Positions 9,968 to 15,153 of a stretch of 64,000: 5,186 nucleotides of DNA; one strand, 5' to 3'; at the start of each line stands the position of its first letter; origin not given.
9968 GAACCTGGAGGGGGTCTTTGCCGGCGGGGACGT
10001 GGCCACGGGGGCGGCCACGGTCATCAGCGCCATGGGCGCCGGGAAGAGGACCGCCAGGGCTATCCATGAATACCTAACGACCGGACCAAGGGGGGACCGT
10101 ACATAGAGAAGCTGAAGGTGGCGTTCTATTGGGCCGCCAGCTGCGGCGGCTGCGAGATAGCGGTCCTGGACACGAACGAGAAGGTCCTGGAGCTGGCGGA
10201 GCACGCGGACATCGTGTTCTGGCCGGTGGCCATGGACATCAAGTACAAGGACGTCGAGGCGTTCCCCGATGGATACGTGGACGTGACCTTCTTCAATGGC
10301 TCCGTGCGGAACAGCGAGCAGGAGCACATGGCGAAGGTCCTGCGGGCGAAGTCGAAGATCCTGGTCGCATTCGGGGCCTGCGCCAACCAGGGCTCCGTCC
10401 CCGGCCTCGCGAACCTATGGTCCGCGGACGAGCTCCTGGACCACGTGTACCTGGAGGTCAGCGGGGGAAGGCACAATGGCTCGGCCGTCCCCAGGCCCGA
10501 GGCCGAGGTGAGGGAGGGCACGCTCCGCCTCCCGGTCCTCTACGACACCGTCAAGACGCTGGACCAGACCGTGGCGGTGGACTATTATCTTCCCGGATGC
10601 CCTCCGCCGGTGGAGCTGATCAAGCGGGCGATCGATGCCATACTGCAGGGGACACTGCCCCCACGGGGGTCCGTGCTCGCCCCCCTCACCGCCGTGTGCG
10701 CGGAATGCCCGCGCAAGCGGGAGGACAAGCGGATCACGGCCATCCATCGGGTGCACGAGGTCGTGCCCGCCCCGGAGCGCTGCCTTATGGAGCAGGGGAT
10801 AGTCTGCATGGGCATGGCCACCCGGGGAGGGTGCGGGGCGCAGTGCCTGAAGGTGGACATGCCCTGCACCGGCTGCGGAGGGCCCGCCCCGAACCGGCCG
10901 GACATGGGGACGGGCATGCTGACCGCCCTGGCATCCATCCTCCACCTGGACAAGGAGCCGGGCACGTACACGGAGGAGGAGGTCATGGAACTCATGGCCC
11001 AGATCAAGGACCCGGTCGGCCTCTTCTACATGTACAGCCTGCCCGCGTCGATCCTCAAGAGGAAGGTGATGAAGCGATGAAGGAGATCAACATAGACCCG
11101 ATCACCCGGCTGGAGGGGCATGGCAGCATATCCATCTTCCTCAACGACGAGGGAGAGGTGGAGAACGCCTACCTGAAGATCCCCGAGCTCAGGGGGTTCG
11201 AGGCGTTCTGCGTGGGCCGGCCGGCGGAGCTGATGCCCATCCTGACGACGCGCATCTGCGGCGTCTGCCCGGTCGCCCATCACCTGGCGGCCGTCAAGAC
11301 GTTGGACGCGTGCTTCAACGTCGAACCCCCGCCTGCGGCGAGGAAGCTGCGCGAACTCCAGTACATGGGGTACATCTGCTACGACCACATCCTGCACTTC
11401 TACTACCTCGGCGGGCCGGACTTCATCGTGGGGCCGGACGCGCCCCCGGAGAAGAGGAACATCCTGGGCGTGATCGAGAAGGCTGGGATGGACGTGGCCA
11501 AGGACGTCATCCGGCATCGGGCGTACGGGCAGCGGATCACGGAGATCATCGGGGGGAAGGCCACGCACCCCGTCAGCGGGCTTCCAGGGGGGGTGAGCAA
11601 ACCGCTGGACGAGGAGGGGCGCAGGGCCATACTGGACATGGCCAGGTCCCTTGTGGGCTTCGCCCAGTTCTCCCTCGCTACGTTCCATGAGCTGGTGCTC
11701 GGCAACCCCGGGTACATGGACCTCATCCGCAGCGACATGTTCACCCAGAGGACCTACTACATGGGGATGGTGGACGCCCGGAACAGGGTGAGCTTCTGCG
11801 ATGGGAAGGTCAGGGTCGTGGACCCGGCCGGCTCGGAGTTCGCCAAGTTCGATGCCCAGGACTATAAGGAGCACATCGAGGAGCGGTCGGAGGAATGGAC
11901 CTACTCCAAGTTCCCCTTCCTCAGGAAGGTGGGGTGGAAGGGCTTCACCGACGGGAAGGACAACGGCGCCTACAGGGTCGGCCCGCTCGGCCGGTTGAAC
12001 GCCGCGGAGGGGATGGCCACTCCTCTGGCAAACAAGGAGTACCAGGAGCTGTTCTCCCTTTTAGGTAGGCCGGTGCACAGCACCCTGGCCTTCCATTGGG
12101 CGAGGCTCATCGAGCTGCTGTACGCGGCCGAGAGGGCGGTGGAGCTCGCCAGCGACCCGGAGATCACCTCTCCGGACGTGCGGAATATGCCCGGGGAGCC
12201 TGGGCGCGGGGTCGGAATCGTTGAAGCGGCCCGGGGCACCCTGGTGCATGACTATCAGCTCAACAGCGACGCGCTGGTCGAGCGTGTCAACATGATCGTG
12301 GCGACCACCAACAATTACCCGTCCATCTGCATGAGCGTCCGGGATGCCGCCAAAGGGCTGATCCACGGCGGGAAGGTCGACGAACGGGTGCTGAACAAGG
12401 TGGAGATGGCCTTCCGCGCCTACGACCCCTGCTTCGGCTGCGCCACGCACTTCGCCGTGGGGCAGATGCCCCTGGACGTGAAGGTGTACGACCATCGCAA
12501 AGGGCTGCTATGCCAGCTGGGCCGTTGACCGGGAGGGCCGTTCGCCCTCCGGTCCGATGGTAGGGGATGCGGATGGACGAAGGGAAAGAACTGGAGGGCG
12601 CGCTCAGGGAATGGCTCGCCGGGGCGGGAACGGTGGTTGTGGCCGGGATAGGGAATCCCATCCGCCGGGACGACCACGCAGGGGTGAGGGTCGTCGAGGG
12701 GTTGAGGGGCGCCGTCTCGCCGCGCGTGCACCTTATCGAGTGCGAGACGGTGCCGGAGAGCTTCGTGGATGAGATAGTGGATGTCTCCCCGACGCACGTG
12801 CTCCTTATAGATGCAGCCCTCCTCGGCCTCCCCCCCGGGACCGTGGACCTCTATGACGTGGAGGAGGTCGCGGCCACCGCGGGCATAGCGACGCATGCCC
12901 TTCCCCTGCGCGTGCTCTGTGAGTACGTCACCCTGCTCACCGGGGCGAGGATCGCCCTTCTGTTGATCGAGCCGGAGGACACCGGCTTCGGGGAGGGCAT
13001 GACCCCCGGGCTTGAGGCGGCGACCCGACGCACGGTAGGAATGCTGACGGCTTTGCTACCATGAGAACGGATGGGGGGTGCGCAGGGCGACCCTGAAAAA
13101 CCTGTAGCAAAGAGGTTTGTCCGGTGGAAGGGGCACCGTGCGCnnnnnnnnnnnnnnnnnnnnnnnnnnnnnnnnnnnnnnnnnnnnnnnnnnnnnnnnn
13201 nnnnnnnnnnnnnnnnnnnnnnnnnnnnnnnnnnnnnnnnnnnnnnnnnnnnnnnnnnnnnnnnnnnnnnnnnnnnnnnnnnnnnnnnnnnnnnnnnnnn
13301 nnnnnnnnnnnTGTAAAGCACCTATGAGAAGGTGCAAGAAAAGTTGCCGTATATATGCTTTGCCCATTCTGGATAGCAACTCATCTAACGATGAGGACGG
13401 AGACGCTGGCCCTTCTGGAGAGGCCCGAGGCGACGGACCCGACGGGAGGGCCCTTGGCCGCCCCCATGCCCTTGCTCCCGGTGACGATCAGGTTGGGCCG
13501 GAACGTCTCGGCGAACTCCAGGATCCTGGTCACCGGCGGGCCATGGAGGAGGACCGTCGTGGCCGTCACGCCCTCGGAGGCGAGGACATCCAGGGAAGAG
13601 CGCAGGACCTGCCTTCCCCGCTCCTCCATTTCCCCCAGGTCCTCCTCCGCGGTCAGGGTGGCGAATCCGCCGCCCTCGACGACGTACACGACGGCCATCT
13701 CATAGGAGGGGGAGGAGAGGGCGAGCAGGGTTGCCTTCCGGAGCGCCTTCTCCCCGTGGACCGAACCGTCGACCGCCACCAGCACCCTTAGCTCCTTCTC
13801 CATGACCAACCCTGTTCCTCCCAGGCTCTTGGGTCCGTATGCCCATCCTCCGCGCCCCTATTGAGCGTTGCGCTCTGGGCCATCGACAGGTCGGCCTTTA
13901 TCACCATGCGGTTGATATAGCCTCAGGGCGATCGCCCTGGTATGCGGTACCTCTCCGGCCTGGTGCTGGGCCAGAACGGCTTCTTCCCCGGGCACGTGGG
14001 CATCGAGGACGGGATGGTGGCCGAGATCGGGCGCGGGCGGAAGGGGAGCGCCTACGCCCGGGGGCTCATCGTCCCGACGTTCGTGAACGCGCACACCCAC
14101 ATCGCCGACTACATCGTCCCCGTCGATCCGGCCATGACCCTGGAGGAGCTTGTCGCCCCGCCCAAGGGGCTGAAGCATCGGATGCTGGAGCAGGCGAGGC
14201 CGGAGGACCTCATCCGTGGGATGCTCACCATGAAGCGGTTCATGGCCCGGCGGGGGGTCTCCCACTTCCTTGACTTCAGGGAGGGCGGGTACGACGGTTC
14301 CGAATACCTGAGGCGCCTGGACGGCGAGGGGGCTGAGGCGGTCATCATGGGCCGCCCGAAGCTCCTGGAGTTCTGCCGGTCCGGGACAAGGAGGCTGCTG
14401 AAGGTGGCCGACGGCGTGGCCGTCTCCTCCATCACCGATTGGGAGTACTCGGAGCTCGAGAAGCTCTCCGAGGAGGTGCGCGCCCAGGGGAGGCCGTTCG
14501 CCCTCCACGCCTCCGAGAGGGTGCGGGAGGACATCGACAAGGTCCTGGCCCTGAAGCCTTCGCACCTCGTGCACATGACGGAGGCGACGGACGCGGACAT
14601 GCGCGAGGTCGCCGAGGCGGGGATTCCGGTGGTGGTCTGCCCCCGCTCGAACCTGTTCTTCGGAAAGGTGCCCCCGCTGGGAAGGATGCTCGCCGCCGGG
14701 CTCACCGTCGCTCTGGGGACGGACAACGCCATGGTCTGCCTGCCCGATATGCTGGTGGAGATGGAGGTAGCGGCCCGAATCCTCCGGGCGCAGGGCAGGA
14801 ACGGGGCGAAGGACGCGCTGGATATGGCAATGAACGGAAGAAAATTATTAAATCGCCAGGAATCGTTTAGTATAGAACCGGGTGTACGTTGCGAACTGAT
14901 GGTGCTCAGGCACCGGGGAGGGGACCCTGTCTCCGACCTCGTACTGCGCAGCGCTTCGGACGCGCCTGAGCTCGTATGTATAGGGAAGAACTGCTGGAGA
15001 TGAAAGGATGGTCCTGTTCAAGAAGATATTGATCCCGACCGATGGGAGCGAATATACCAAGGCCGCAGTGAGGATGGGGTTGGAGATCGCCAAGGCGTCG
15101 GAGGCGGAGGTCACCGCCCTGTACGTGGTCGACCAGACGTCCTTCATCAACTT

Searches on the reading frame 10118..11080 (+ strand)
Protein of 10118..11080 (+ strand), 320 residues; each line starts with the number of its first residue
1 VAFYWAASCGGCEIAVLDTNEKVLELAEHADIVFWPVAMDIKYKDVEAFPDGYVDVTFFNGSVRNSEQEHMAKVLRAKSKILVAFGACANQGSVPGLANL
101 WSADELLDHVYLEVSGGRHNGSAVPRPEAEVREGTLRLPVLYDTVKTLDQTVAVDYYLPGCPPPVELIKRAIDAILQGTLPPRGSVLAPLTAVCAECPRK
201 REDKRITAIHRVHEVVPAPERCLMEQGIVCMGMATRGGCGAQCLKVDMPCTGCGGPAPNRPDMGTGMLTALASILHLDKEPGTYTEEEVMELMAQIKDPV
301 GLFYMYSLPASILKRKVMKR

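Call 3: search_protein_families(library=pfam, proteins=[window:10118-11080:+], max_evalue=0.01)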
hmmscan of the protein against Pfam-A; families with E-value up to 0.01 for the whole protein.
window:10118-11080:+ (320 aa): 1 family
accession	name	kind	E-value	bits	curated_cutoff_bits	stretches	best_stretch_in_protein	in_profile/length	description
PF01058.29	Oxidored_q6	-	2.8e-22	79.2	27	1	9-173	1-126/128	NADH ubiquinone oxidoreductase, 20 Kd subunit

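Call 4: search_protein_families(library=ncbifam, proteins=[window:10118-11080:+], max_evalue=0.01)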
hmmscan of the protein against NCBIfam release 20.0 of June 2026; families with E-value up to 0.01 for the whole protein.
window:10118-11080:+ (320 aa): 14 families
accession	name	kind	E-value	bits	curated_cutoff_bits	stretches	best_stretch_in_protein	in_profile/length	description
NF045875.1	F420_non_VhuG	exception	2.6e-60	204.1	450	1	7-317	13-285/286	F420-non-reducing hydrogenase subunit VhuG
NF040836.1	sulfhyd_HydD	equivalog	8.5e-22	77.6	500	2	2-112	9-112/261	NADPH-dependent hydrogenase/sulfhydrogenase 1 subunit delta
NF040831.1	sulfhyd_ShyD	equivalog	7.2e-19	68.3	460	1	6-273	8-222/240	NAD(P)-dependent hydrogenase/sulfhydrogenase 2 subunit delta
TIGR03294.1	FrhG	equivalog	2e-13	50.6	245.5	2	5-94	8-93/228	coenzyme F420 hydrogenase subunit gamma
NF005012.1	PRK06411.1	subfamily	1.2e-06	28.2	116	1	142-174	121-153/166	NADH-quinone oxidoreductase subunit NuoB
TIGR01957.1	nuoB_fam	subfamily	3e-06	27.2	142.7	1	142-172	105-135/145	NADH-quinone oxidoreductase subunit B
NF011390.0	PRK14815.1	equivalog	8.8e-05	21.9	281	0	142-172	120-150/183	NADH dehydrogenase subunit B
NF011392.0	PRK14817.1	equivalog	9.9e-05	22.1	271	1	142-169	123-150/182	NADH-quinone oxidoreductase subunit B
NF011395.0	PRK14820.1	equivalog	0.00014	21.6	263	0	142-170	120-148/180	NADH-quinone oxidoreductase subunit B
NF011393.0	PRK14818.1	equivalog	0.00041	19.9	255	1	142-168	118-144/173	NADH dehydrogenase subunit B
NF011394.0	PRK14819.1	equivalog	0.0024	17.5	312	1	142-172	119-149/264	NADH-quinone oxidoreductase subunit B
NF011391.0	PRK14816.1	equivalog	0.0029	17.2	283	0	142-167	140-165/196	NADH-quinone oxidoreductase subunit B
NF011389.0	PRK14814.1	equivalog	0.003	17.3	285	0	142-172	120-150/186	NADH dehydrogenase subunit B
NF011388.0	PRK14813.1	equivalog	0.0078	16.1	294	0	142-166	116-140/189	NADH dehydrogenase subunit B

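Call 58: search_solved_structures(query=window:10118-11080:+, max_evalue=0.00001, show_alignments=1)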
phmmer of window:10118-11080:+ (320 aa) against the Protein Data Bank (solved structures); distinct sequences matched with E-value up to 0.00001: 11.
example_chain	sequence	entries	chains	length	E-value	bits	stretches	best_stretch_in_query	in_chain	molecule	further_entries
5odc_E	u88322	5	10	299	1.7e-65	224.6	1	2-313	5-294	Methyl-viologen reducing hydrogenase subunit G | Methyl-viologen reducing hydrogenase, subunit G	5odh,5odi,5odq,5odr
9sw2_E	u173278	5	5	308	7.4e-58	199.5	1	4-319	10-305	F420-non-reducing hydrogenase subunit G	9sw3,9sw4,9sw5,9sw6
9sfi_I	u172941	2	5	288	3.8e-49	170.9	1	7-271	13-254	F420-non-reducing hydrogenase small subunit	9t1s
7t2r_E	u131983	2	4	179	8.4e-20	74.5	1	2-182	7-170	NiFe hydrogenase small subunit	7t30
9e1j_A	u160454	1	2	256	9.4e-18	67.7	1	2-98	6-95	Sulfhydrogenase 1 subunit delta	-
9nez_A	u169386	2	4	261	9.9e-18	67.6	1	2-98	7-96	Sulfhydrogenase 1 subunit delta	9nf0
9e15_A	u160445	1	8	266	1.1e-17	67.5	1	2-98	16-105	Sulfhydrogenase 1 subunit delta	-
5xf9_C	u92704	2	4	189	8.5e-17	64.6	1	6-181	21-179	NAD-reducing hydrogenase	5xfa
6qgr_G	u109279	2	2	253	2.4e-08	36.8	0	7-96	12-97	Coenzyme F420 hydrogenase subunit gamma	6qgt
9r51_C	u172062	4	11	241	2.4e-08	36.8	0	6-94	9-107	F420-reducing [NiFe]-hydrogenase from Methanothermococcus thermolithotrophicus subunit gam | F420-reducing [NiFe]-hydrogenase from Methanothermococcus thermolit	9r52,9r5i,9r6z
6qii_G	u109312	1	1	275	5.2e-08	35.7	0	7-96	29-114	Coenzyme F420 hydrogenase subunit gamma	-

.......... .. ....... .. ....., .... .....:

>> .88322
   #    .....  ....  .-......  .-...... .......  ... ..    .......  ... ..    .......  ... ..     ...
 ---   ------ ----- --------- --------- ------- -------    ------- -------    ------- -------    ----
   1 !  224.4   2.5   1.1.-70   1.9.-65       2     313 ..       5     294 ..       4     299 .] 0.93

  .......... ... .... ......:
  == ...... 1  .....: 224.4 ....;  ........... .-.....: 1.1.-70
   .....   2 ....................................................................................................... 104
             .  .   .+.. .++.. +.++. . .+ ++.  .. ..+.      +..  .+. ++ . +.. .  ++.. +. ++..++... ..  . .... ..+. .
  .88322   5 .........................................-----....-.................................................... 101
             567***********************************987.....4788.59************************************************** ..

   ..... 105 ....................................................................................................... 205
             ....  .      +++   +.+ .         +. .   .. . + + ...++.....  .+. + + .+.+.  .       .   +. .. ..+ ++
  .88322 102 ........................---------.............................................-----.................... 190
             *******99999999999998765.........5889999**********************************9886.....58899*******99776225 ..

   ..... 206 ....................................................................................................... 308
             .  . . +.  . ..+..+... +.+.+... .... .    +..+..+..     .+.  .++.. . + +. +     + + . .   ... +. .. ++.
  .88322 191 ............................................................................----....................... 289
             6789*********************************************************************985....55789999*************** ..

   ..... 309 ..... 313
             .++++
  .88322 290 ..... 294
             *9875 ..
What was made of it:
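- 10118..11080 (+): MvhG-type [NiFe]-hydrogenase small subunit. Group 3b/3d small subunits match only the N-terminal part (call 58).
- On Group 3c (Mvh-type) [NiFe] hydrogenase (operon level): 5odc_E matches over the full length at 1.7e-65 (call 58).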

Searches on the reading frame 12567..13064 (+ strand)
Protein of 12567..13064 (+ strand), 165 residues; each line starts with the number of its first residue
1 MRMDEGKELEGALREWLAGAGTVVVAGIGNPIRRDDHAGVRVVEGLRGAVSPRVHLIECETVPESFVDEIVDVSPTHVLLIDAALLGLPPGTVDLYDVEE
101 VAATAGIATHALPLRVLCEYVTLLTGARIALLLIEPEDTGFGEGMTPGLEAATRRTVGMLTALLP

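Call 3: search_protein_families(library=pfam, proteins=[window:12567-13064:+], max_evalue=0.01)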
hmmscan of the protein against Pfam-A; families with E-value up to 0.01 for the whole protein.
window:12567-13064:+ (165 aa): 1 family
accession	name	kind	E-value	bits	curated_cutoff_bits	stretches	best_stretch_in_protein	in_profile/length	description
PF01750.23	HycI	-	4.4e-13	49.6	23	1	40-160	1-127/130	Hydrogenase maturation protease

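Call 4: search_protein_families(library=ncbifam, proteins=[window:12567-13064:+], max_evalue=0.01)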
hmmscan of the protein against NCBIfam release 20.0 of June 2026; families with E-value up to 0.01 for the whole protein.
window:12567-13064:+ (165 aa): 7 families
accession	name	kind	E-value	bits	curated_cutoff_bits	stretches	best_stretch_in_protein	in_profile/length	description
TIGR00072.1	hydrog_prot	superfamily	2.9e-28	98.7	47.45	1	24-163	1-144/145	hydrogenase maturation protease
TIGR00142.1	hycI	equivalog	9.7e-27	93.5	119.1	1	24-162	2-140/146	hydrogenase maturation peptidase HycI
TIGR00140.1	hupD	subfamily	1.7e-07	31.3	151.8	1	23-105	1-83/151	HyaD/HybD family hydrogenase maturation endopeptidase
TIGR00130.1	frhD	equivalog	1.2e-06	28.7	134.95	1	23-120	5-106/153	coenzyme F420-reducing hydrogenase, FrhD protein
NF007777.0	PRK10466.1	equivalog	2.1e-06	27.6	190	1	23-163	3-148/164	HyaD/HybD family hydrogenase maturation endopeptidase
NF007616.0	PRK10264.1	equivalog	1.2e-05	25.1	261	1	22-108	5-91/195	hydrogenase 1 maturation protease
NF045519.1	NiFeSe_H2_mat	exception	0.0068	16.2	190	1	23-100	3-79/152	NiFeSe hydrogenase maturation protease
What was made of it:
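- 12567..13064 (+): HycI-type hydrogenase maturation endopeptidase. TIGR00072 E 3e-28 (call 4)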

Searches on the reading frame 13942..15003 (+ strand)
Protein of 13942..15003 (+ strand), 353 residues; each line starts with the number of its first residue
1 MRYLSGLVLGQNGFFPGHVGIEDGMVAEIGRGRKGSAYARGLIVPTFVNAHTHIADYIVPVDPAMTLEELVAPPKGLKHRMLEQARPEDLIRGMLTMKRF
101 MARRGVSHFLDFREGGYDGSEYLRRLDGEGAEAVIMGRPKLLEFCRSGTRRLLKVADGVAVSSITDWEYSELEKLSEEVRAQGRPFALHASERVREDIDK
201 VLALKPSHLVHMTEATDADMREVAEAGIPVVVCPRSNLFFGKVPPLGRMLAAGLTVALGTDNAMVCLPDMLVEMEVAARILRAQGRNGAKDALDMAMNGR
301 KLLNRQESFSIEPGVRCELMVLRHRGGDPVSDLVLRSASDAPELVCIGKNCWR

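Call 53: search_protein_families(library=ncbifam, proteins=[window:13942-15003:+], max_evalue=1e-10)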
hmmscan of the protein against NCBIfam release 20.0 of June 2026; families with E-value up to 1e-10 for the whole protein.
window:13942-15003:+ (353 aa): 4 families
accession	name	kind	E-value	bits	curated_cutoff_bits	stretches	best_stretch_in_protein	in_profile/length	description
NF005552.0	PRK07213.1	equivalog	3.8e-61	207.1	294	1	18-339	21-369/382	chlorohydrolase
NF006549.0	PRK09045.1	equivalog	3.6e-14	52.2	540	1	208-322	256-378/444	TRZ/ATZ family hydrolase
NF006681.0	PRK09229.1-2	equivalog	2.9e-12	46.1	362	0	158-323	203-387/451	formimidoylglutamate deiminase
NF006055.0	PRK08203.1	equivalog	6.7e-11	41.4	532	0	209-349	271-423/455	8-oxoguanine deaminase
